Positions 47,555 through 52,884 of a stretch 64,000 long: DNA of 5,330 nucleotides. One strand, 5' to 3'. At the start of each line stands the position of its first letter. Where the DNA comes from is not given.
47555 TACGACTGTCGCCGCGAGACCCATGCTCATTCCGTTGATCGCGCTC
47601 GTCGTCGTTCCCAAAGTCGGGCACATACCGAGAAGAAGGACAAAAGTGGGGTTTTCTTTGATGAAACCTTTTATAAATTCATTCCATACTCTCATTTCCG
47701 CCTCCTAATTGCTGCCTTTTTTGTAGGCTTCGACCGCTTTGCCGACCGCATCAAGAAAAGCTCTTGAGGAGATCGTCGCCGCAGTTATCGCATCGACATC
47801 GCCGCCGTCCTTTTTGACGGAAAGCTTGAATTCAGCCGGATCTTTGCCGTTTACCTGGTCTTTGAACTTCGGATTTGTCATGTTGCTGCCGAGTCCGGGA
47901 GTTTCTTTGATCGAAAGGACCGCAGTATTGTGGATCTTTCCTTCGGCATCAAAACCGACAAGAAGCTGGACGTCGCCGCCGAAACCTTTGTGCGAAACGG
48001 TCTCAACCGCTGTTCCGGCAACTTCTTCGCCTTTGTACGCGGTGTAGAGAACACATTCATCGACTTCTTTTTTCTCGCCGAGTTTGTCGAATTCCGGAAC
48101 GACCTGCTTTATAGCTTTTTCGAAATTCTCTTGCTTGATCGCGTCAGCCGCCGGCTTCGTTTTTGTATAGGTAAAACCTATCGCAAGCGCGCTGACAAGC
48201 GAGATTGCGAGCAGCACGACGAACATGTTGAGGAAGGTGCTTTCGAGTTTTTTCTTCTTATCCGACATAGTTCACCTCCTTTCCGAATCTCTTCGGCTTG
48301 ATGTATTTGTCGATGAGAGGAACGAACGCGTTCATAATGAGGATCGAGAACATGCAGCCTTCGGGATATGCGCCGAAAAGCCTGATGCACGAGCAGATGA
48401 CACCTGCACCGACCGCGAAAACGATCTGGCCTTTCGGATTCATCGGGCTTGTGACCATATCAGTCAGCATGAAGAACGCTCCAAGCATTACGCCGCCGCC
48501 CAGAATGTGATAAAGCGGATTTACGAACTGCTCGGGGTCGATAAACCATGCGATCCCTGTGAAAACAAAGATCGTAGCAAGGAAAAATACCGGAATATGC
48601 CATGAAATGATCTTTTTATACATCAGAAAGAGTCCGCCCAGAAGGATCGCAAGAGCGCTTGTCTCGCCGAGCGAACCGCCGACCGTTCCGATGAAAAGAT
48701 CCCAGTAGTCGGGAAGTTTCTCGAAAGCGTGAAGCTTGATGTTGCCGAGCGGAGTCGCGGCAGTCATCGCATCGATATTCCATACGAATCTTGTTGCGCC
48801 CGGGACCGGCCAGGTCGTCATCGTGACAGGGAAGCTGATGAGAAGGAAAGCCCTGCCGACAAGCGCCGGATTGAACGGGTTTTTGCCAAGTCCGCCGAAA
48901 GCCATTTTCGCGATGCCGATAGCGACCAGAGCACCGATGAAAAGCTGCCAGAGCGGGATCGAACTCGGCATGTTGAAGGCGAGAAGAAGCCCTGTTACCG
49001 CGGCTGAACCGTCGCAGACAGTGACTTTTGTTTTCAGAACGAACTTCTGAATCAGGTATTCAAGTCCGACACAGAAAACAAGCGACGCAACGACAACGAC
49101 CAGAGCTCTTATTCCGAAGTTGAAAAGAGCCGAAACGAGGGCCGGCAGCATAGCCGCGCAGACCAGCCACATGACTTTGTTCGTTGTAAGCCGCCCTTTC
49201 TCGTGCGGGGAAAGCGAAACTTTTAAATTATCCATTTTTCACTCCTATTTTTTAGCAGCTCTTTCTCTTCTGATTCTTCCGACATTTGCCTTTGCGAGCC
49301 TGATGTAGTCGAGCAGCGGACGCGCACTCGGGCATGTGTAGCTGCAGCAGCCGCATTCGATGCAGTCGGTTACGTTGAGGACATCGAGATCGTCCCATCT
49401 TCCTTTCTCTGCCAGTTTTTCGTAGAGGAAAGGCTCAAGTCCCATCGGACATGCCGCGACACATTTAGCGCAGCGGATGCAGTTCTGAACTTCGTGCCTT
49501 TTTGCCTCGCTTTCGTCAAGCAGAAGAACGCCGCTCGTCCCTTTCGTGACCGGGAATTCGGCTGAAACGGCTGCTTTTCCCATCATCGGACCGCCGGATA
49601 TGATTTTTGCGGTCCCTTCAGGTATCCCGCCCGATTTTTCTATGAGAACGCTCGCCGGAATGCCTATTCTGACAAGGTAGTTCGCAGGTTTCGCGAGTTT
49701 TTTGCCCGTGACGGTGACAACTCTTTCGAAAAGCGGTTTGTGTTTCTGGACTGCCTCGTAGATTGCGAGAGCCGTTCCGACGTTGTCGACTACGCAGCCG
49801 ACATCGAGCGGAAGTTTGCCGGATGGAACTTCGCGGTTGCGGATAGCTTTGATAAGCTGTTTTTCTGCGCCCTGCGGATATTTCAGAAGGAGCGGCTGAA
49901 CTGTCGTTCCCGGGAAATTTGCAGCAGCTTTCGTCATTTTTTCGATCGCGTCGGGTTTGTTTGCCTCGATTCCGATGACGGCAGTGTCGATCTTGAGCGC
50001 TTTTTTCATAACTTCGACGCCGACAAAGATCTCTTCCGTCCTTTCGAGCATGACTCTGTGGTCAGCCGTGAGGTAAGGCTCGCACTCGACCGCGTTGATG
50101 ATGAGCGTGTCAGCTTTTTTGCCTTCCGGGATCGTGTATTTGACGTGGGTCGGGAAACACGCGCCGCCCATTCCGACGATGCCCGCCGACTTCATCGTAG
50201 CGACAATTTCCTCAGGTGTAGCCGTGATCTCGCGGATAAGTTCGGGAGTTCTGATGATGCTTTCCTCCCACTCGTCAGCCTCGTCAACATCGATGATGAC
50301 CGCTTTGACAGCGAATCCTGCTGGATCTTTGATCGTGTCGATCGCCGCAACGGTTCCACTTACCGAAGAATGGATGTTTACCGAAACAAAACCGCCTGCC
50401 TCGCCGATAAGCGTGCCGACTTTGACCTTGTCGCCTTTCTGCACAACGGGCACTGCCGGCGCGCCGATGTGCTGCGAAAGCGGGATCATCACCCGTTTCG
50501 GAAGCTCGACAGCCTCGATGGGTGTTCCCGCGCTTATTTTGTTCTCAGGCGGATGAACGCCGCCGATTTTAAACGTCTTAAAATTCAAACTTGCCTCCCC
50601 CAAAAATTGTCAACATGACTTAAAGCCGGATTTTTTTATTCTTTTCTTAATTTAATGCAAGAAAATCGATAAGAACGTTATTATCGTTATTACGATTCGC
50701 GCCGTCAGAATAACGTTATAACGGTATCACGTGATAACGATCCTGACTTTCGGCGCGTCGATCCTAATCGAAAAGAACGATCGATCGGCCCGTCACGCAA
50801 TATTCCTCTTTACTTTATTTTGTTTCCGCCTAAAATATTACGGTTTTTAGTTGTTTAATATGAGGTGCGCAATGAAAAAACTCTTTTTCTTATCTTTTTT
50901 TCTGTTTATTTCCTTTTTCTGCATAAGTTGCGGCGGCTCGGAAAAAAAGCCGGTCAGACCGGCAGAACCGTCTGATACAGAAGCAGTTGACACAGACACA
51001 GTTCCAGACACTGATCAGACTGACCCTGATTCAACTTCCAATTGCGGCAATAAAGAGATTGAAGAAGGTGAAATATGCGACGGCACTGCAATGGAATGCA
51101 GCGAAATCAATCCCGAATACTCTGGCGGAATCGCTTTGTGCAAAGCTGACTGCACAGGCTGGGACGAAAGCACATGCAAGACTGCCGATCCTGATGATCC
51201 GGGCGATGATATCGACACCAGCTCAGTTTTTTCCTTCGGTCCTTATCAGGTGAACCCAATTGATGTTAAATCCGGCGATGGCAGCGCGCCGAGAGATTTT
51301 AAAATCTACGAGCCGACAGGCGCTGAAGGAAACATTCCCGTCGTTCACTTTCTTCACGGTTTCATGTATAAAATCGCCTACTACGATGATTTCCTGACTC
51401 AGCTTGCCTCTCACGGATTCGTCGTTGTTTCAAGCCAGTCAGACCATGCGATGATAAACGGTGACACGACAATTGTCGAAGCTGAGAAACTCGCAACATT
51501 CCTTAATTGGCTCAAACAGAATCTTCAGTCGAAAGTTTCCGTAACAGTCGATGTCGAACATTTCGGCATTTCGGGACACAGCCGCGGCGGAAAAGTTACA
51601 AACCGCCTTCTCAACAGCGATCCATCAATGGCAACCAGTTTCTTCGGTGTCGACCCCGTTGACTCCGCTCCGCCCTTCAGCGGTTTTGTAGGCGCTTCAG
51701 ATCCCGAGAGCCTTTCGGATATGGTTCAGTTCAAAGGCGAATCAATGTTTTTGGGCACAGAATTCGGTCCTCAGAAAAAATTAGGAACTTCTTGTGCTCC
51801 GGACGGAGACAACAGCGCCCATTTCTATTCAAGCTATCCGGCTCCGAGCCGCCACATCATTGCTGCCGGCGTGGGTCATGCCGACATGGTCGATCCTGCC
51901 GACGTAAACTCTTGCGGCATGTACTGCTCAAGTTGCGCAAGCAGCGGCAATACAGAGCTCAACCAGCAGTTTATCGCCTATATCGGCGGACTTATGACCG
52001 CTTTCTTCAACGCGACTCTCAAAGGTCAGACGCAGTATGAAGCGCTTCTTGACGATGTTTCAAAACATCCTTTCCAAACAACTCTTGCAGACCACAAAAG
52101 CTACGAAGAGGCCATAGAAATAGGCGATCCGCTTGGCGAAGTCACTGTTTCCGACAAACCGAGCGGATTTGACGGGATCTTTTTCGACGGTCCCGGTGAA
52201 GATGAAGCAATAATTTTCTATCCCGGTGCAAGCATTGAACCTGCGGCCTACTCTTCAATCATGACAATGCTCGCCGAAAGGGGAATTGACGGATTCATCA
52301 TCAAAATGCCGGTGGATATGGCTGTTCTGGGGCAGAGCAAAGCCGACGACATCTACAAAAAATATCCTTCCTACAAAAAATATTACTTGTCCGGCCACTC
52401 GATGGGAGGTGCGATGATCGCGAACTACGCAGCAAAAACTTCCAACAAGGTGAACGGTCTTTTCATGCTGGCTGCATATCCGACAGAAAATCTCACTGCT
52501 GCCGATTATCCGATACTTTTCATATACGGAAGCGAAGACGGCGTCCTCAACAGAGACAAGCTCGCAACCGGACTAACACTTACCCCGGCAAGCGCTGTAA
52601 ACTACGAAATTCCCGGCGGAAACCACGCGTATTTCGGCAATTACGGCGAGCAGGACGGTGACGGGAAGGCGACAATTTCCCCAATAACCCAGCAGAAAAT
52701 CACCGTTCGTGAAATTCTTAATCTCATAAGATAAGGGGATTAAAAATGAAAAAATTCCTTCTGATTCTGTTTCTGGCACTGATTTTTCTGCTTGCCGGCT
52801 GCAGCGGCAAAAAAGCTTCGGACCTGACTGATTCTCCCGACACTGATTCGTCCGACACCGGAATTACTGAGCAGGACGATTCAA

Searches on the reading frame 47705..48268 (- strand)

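Call 70: search_protein_families(library=pfam, proteins=[window:47705-48268:-], max_evalue=0.00001)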
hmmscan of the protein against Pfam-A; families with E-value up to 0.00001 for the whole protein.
window:47705-48268:- (187 aa): 1 family
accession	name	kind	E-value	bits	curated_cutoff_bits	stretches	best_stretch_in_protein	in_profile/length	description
PF04205.19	FMN_bind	-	7.6e-19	68.6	22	1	95-180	1-77/77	FMN-binding domain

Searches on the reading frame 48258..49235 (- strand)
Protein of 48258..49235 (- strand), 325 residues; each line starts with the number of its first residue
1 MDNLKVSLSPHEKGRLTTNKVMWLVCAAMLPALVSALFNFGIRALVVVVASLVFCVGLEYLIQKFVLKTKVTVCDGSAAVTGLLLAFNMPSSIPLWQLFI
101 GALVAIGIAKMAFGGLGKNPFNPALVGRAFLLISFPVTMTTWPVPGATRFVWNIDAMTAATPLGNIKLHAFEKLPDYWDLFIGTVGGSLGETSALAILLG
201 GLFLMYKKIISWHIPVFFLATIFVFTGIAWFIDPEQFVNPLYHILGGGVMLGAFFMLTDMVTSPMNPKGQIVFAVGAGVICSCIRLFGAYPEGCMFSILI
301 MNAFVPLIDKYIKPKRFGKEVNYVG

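Call 70: search_protein_families(library=pfam, proteins=[window:48258-49235:-], max_evalue=0.00001)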
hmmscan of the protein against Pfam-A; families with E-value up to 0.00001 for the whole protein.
window:48258-49235:- (325 aa): 1 family
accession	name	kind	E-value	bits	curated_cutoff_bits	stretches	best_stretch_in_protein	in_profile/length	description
PF03116.20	NQR2_RnfD_RnfE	-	1.6e-118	395.9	27.7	1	6-318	2-296/296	NQR2, RnfD, RnfE family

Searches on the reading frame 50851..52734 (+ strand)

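Call 70: search_protein_families(library=pfam, proteins=[window:50851-52734:+], max_evalue=0.00001)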
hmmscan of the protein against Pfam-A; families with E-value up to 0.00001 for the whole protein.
window:50851-52734:+ (627 aa): 5 families
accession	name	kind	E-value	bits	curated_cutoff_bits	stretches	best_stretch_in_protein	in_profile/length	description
PF12695.13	Abhydrolase_5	-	5.8e-53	179.5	27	1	453-615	1-163/164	Alpha/beta hydrolase family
PF07224.18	Chlorophyllase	-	3.4e-44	151.3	26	1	123-409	2-293/301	Chlorophyllase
PF12740.14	PETase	-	7.1e-14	52.3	28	1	118-262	10-151/263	PET hydrolase-like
PF12146.15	Hydrolase_4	-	8.3e-10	38.8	27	0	500-542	68-109/239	Serine aminopeptidase, S33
PF00561.26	Abhydrolase_1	-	3.8e-08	33.7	25.8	1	508-576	68-138/245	alpha/beta hydrolase fold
